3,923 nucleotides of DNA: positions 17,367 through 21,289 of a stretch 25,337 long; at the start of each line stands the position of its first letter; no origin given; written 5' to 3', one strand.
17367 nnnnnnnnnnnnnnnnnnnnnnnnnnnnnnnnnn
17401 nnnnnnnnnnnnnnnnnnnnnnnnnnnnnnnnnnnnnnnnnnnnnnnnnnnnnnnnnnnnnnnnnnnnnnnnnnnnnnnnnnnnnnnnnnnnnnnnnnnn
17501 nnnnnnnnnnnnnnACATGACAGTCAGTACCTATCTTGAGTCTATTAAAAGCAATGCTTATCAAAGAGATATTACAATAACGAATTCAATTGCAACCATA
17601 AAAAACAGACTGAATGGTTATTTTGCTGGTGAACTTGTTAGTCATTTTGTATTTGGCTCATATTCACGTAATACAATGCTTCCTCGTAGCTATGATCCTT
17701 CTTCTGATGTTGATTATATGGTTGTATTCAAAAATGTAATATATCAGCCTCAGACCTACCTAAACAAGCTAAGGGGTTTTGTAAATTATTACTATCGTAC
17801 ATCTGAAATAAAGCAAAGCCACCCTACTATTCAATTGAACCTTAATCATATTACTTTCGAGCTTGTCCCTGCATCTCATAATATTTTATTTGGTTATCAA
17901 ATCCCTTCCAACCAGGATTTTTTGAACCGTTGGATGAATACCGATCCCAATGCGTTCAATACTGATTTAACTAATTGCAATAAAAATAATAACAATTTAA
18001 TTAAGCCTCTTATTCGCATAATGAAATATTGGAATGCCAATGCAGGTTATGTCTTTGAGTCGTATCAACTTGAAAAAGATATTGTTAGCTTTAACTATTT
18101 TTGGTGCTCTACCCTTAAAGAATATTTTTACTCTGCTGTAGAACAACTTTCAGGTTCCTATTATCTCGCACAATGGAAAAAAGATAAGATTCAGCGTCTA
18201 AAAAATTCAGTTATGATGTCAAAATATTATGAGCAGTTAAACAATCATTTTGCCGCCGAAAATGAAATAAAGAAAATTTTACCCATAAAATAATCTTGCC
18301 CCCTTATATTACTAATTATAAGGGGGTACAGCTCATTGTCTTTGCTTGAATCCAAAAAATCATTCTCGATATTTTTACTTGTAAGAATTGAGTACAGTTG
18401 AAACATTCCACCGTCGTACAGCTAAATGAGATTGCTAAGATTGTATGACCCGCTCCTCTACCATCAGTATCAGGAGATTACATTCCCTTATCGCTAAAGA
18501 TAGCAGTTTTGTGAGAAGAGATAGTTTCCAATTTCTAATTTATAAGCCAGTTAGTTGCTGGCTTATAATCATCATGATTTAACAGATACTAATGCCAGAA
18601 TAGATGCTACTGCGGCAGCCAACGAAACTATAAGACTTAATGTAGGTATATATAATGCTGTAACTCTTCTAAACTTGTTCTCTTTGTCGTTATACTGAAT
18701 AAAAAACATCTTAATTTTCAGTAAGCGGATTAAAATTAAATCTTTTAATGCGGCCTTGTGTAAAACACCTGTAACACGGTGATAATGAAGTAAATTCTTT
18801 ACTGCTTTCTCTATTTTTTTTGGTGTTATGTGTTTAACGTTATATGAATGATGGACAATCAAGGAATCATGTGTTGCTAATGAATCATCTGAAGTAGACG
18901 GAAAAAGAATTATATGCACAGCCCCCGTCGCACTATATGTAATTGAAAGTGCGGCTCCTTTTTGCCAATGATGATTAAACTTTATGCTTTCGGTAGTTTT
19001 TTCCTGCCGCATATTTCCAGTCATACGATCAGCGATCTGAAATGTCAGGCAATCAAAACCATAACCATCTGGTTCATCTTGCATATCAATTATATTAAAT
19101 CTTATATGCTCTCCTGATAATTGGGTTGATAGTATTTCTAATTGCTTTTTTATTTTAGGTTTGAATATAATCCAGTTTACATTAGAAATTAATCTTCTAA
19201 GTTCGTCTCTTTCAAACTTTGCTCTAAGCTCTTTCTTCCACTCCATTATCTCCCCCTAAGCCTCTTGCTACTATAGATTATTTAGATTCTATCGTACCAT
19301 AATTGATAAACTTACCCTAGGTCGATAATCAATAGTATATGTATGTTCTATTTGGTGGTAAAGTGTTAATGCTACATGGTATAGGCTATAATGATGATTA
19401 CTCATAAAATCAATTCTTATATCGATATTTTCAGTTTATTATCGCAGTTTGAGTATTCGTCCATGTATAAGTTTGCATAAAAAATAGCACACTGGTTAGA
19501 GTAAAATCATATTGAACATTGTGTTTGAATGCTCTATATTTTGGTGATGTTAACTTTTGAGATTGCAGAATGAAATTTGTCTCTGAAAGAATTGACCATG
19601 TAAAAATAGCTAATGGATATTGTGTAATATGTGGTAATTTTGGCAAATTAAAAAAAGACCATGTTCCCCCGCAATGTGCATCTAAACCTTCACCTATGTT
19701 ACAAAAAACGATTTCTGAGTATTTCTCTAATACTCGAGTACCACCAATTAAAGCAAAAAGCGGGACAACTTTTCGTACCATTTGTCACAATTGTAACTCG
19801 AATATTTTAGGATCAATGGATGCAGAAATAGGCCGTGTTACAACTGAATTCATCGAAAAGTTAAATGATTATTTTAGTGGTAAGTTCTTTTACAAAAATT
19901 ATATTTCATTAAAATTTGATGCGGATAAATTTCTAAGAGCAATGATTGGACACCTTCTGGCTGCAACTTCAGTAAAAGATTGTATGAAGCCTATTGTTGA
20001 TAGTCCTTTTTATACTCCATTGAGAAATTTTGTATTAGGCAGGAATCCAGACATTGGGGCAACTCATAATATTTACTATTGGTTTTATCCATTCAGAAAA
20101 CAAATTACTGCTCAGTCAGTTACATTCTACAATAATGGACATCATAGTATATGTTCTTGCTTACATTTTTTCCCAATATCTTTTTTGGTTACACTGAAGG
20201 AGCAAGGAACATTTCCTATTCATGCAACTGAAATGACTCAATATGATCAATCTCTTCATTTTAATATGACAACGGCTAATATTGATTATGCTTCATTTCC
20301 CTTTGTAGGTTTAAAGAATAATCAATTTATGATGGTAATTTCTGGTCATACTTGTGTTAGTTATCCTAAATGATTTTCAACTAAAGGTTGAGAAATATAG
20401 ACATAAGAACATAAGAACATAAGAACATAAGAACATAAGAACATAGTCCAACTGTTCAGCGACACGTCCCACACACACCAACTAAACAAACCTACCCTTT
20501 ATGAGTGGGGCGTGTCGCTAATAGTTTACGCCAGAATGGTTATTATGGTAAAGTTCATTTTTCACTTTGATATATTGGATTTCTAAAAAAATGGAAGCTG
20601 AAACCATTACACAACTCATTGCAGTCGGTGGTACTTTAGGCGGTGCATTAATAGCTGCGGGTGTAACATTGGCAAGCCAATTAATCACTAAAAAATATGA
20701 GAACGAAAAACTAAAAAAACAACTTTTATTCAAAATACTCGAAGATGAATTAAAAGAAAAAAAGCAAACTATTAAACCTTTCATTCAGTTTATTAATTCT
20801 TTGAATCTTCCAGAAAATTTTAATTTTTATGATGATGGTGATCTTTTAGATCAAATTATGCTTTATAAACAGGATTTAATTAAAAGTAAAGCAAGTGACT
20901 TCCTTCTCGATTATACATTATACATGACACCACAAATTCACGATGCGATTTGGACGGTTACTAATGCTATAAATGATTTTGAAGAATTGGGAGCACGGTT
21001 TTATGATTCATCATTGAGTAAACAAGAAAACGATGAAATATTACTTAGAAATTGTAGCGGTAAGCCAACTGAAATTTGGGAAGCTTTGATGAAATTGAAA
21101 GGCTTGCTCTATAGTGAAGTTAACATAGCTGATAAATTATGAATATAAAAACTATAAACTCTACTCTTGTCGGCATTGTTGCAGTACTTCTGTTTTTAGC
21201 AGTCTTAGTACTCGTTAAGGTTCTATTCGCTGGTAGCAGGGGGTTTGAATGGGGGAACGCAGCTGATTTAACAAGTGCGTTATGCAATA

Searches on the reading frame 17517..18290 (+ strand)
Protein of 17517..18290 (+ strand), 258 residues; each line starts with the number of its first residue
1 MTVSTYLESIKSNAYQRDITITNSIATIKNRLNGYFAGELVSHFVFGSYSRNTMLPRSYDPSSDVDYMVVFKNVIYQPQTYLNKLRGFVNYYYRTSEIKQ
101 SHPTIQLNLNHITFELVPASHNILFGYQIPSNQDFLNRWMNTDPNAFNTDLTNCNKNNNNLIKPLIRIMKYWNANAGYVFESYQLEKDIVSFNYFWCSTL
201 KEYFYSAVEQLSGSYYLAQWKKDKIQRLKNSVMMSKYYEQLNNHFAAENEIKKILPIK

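Call 6: search_protein_families(library=pfam, proteins=[window:17517-18290:+], max_evalue=0.1)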
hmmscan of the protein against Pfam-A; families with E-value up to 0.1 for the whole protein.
window:17517-18290:+ (258 aa): 3 families
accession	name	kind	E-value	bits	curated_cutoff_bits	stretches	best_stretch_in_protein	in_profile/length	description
PF18144.7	SMODS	-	4.9e-31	108.6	26.5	1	1-155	1-164/164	Second Messenger Oligonucleotide or Dinucleotide Synthetase domain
PF01909.29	NTP_transf_2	-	0.00078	20.2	21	1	41-99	15-65/93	Nucleotidyltransferase domain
PF18765.7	Polbeta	-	0.0046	17.5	26.9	1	39-85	12-55/93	Polymerase beta, Nucleotidyltransferase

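Call 7: search_protein_families(library=phrogs, proteins=[window:17517-18290:+], max_evalue=0.1)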
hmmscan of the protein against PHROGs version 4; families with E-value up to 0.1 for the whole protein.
window:17517-18290:+ (258 aa): 4 families
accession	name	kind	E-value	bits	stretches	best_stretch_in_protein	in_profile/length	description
phrog_23526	-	unknown function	9.1e-56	190.3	1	2-232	2-242/270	-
phrog_17525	-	unknown function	3.8e-07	30.4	1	27-198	28-204/428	-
phrog_18746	-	unknown function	3.7e-05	24.2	1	29-84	35-86/299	-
phrog_26832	-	unknown function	0.014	16.6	1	162-197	1-36/57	-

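Call 9: search_protein_families(library=padloc, proteins=[window:17517-18290:+], max_evalue=0.1)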
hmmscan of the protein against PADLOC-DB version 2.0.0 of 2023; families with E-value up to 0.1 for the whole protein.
window:17517-18290:+ (258 aa): 25 families
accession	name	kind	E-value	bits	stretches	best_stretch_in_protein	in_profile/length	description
PDLC00769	Cyclase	-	3.5e-113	375.4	1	1-256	1-259/261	oligonucleotide-cyclase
PDLC00823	Cyclase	-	1e-26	92.2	1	4-202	10-201/285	oligonucleotide-cyclase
PDLC00820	Cyclase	-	1.1e-20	72.2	1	20-242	23-249/324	oligonucleotide-cyclase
PDLC00776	Cyclase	-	2.6e-19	67.7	1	4-186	10-189/287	oligonucleotide-cyclase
PDLC00809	Cyclase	-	2.1e-16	58.4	1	39-183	41-194/295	oligonucleotide-cyclase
PDLC00802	Cyclase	-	1.2e-15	55.6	2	92-203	134-249/332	oligonucleotide-cyclase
PDLC00814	Cyclase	-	1.3e-15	55.6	1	38-205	46-217/295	oligonucleotide-cyclase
PDLC00773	Cyclase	-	9.5e-15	53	1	35-174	40-181/334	oligonucleotide-cyclase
PDLC00805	Cyclase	-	1.6e-14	52.1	1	41-197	64-227/314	oligonucleotide-cyclase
PDLC00822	Cyclase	-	2.6e-14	51.3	2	5-120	9-126/375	oligonucleotide-cyclase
PDLC00786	Cyclase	-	1.3e-13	49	1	5-208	5-219/293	oligonucleotide-cyclase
PDLC00796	Cyclase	-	2e-13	48.5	1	5-214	9-220/432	oligonucleotide-cyclase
PDLC00790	Cyclase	-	1.8e-12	45.2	1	3-175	37-207/310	oligonucleotide-cyclase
PDLC00798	Cyclase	-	4e-09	34.3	1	40-174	45-181/344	oligonucleotide-cyclase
PDLC00810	Cyclase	-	4.8e-09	34.1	1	41-170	47-179/335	oligonucleotide-cyclase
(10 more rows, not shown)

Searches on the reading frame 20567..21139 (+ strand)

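Call 6: search_protein_families(library=pfam, proteins=[window:20567-21139:+], max_evalue=0.1)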
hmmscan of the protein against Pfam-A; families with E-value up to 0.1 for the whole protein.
window:20567-21139:+ (191 aa): 0 families

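Call 7: search_protein_families(library=phrogs, proteins=[window:20567-21139:+], max_evalue=0.1)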
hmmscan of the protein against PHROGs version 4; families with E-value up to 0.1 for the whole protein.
window:20567-21139:+ (191 aa): 1 family
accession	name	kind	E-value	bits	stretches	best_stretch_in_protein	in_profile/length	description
phrog_37821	-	unknown function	0.017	16.2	1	27-77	16-66/168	-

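Call 9: search_protein_families(library=padloc, proteins=[window:20567-21139:+], max_evalue=0.1)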
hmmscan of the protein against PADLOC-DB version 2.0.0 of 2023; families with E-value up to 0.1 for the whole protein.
window:20567-21139:+ (191 aa): 0 families
